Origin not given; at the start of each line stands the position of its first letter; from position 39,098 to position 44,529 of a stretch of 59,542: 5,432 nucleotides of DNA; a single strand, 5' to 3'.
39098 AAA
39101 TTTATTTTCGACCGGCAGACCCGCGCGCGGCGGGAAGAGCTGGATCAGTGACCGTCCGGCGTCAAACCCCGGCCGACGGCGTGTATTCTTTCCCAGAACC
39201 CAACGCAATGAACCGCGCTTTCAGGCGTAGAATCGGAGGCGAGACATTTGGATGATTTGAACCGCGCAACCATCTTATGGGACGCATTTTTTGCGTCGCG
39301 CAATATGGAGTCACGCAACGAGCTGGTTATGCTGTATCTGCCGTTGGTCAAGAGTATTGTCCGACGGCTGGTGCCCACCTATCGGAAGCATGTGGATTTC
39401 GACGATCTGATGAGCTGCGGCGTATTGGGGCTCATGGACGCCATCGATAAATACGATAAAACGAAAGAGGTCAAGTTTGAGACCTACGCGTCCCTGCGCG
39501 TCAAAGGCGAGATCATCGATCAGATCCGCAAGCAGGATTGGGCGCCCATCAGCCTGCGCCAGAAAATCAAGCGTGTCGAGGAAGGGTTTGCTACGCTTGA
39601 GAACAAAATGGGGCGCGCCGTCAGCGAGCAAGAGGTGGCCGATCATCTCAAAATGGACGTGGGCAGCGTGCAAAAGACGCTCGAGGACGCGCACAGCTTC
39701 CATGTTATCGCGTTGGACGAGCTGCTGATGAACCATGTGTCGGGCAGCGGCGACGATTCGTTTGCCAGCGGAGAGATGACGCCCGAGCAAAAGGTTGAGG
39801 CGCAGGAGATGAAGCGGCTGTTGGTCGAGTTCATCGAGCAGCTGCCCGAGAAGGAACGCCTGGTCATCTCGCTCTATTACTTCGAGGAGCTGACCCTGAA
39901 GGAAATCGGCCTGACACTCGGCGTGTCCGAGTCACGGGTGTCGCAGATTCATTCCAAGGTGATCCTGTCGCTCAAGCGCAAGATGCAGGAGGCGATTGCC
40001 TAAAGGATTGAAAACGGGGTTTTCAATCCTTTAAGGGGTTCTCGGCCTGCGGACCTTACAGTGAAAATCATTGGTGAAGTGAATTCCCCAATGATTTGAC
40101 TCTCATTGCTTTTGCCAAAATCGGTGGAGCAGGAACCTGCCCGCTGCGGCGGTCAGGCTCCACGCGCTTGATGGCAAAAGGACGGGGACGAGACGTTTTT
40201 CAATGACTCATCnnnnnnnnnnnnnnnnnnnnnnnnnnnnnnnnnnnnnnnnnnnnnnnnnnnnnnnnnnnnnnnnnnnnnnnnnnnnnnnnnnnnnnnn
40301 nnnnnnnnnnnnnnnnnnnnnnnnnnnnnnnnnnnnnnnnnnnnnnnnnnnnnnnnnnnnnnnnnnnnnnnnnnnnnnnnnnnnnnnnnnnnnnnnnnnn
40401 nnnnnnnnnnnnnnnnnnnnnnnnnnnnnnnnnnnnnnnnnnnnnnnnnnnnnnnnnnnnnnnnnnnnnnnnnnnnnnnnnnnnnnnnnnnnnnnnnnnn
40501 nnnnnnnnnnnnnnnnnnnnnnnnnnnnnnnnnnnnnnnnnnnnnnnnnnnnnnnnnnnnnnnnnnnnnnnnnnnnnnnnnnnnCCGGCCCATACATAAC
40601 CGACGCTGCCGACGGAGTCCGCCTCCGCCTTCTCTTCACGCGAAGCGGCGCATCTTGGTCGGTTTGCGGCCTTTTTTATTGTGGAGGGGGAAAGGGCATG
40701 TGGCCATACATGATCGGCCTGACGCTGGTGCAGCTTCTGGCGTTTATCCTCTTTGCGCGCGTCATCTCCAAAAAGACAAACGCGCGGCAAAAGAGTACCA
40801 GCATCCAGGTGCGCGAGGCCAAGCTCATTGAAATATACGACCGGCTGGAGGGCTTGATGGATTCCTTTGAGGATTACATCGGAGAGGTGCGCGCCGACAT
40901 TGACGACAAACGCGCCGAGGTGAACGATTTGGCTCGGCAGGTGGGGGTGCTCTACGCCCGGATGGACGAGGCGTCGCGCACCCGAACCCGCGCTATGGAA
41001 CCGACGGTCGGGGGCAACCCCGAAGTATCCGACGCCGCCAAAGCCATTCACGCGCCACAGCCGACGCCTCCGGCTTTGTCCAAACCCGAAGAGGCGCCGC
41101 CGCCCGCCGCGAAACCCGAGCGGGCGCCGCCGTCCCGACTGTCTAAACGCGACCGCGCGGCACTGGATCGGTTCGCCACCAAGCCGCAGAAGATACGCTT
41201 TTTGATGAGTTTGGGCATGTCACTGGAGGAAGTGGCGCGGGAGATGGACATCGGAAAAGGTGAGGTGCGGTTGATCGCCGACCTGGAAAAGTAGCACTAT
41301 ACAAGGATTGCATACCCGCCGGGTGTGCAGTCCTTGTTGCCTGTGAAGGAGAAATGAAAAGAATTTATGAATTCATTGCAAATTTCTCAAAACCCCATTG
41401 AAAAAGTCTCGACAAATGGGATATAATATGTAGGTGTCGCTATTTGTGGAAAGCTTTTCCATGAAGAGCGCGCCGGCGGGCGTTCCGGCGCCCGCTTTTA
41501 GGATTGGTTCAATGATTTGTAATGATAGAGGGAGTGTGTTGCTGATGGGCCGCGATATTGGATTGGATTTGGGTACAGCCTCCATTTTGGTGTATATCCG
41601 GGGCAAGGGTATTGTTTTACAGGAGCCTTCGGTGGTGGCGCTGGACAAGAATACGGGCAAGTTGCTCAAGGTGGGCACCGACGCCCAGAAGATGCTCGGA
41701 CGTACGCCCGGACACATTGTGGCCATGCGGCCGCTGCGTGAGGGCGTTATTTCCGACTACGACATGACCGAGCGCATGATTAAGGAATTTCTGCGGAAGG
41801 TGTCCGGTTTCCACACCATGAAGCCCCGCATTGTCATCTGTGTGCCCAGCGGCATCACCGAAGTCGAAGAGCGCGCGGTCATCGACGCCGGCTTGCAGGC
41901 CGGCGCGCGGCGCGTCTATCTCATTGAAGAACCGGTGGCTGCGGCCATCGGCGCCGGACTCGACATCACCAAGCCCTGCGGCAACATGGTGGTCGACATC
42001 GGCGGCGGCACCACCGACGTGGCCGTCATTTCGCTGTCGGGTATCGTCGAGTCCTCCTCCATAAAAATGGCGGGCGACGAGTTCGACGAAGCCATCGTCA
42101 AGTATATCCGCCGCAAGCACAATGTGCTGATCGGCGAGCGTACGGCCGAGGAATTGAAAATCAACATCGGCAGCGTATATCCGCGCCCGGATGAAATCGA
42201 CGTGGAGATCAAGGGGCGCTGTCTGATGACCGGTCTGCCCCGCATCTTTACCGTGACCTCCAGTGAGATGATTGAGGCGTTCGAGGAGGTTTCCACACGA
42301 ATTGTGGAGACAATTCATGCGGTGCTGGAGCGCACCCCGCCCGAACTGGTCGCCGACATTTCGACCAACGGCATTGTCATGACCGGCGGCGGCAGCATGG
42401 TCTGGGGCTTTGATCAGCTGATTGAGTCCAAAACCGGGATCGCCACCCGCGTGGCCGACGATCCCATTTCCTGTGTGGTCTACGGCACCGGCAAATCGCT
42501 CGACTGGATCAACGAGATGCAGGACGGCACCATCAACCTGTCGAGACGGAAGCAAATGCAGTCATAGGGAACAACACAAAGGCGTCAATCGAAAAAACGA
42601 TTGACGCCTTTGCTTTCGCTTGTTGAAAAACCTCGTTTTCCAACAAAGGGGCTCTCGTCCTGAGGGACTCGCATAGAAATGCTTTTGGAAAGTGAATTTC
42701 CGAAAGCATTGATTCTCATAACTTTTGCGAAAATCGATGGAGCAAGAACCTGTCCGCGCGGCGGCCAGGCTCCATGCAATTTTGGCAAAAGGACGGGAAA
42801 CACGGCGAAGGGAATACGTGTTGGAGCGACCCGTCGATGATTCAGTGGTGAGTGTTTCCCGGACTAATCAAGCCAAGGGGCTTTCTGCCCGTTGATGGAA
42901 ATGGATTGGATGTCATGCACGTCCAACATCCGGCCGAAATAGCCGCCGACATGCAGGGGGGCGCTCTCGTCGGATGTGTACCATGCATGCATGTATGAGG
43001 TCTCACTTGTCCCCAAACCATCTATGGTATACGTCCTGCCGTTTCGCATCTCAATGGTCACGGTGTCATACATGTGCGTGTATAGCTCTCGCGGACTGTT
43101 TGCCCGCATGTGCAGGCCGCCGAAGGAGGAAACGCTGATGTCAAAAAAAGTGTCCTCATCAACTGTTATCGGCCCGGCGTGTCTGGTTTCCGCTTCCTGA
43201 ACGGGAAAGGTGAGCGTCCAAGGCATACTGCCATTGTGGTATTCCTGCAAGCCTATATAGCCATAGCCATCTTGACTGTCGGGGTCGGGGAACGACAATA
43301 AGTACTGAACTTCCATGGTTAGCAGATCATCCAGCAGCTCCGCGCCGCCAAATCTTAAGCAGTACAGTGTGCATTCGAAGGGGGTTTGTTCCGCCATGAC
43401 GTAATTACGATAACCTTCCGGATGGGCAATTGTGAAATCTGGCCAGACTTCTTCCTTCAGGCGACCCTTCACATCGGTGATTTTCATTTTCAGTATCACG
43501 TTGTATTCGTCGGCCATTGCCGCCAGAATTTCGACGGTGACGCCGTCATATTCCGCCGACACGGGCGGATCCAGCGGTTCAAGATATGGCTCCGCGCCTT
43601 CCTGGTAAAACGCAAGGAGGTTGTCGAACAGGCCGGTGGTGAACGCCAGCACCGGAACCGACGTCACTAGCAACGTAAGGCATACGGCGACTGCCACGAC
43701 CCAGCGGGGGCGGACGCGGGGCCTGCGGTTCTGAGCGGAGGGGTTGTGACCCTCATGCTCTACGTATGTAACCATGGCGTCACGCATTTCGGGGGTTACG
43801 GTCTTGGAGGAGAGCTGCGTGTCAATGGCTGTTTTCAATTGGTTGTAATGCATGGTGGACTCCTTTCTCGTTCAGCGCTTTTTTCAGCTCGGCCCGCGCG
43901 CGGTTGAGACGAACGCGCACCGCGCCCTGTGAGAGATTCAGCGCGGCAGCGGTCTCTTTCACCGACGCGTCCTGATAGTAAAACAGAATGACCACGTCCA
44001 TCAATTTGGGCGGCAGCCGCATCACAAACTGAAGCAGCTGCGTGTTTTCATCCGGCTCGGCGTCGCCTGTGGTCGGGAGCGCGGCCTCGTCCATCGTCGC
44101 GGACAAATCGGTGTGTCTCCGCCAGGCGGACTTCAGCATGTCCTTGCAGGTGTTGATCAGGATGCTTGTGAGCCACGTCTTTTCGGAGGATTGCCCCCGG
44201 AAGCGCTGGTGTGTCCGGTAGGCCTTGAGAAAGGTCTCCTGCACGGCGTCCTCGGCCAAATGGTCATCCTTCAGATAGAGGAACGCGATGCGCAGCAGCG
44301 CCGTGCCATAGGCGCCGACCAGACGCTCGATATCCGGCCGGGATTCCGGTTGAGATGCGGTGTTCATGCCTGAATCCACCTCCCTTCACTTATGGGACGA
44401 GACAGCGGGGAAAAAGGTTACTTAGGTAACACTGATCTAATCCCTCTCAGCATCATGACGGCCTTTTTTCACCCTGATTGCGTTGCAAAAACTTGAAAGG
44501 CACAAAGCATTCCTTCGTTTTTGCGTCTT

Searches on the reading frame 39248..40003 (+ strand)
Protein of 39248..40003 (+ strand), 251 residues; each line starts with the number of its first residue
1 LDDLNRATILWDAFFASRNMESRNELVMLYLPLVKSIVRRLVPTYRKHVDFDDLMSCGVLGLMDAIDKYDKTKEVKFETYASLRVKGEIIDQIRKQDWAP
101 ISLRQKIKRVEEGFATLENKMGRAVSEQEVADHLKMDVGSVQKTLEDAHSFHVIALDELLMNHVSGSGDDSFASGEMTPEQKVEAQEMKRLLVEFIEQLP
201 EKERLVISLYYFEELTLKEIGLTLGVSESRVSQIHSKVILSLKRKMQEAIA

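Call 17: search_protein_families(library=pfam, proteins=[window:39248-40003:+])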
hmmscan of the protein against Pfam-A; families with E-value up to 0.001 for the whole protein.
window:39248-40003:+ (251 aa): 5 families
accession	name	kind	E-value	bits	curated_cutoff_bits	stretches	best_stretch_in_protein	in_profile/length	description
PF04542.20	Sigma70_r2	-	1.1e-17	64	24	1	26-98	1-70/71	Sigma-70 region 2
PF04545.22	Sigma70_r4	-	1.2e-17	63.6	24.1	1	196-243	2-49/50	Sigma-70, region 4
PF08281.18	Sigma70_r4_2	-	5.2e-12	45.7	25.7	1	191-232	3-44/54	Sigma-70, region 4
PF04539.22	Sigma70_r3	-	1e-06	29.1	25.3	1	106-153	2-49/78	Sigma-70 region 3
PF04297.20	UPF0122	-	0.00031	21.4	22.7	0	186-238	5-57/101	Putative helix-turn-helix protein, YlxM / p13 like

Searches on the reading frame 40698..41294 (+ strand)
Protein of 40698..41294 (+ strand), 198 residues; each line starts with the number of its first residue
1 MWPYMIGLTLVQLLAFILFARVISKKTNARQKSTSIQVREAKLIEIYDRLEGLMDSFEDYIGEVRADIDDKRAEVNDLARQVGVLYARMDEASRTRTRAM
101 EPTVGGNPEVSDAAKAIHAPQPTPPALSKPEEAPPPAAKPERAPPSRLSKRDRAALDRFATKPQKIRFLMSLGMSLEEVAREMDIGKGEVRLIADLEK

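Call 17: search_protein_families(library=pfam, proteins=[window:40698-41294:+])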
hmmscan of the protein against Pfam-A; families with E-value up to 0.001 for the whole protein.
window:40698-41294:+ (198 aa): 1 family
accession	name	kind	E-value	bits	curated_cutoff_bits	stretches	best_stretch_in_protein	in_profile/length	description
PF19610.4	DUF6115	-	7.9e-07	30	27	1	113-196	74-133/134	Family of unknown function (DUF6115)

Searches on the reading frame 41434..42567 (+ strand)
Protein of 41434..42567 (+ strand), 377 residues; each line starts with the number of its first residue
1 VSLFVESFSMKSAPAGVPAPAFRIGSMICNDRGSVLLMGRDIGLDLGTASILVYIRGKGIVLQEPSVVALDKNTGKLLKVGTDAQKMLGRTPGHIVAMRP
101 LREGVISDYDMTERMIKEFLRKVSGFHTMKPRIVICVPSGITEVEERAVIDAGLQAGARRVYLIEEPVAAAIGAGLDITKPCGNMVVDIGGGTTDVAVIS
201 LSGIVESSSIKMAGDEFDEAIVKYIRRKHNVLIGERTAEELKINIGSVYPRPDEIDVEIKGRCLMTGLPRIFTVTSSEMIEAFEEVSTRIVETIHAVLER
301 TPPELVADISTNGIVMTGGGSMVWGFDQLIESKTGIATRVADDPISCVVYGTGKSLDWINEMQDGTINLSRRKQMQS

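Call 17: search_protein_families(library=pfam, proteins=[window:41434-42567:+])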
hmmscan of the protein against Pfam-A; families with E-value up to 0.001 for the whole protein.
window:41434-42567:+ (377 aa): 6 families
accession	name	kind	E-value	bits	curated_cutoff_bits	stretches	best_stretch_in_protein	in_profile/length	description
PF06723.19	MreB_Mbl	-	3.7e-139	463.5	27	1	40-363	2-326/327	MreB/Mbl protein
PF00012.26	HSP70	-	3.8e-14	52.3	20.6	1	133-229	136-238/599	Hsp70 protein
PF14450.12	FtsA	-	8.6e-10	39.5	31.8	1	185-341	1-110/127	Cell division protein FtsA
PF00022.25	Actin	-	2.4e-09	36.7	27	1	65-228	31-190/410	Actin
PF21522.3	MreB-like_C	-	1.5e-05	26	27.8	0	186-242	1-61/123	Archaeal actin homologue MreB-like, C-terminal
PF11104.14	PilM_2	-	0.0009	18.7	27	0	311-342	275-306/340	Type IV pilus assembly protein PilM;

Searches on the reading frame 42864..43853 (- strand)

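Call 18: search_protein_families(library=pfam, proteins=[window:42864-43853:-])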
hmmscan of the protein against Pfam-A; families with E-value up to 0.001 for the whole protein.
window:42864-43853:- (329 aa): 1 family
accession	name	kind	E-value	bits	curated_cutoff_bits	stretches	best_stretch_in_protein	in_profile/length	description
PF13786.12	DUF4179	-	3.3e-05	24.7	30.1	1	46-126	4-93/94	Domain of unknown function (DUF4179)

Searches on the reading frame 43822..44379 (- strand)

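Call 18: search_protein_families(library=pfam, proteins=[window:43822-44379:-])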
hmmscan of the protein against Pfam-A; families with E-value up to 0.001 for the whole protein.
window:43822-44379:- (185 aa): 4 families
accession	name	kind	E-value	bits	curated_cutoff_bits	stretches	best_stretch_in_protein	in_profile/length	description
PF04542.20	Sigma70_r2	-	2.3e-17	63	24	1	20-88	1-71/71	Sigma-70 region 2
PF08281.18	Sigma70_r4_2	-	6e-12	45.5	25.7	1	114-165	3-54/54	Sigma-70, region 4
PF04545.22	Sigma70_r4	-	7.3e-10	38.6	24.1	1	121-167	4-50/50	Sigma-70, region 4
PF07638.17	Sigma70_ECF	-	0.00029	21.2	21.1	1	113-170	128-184/185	ECF sigma factor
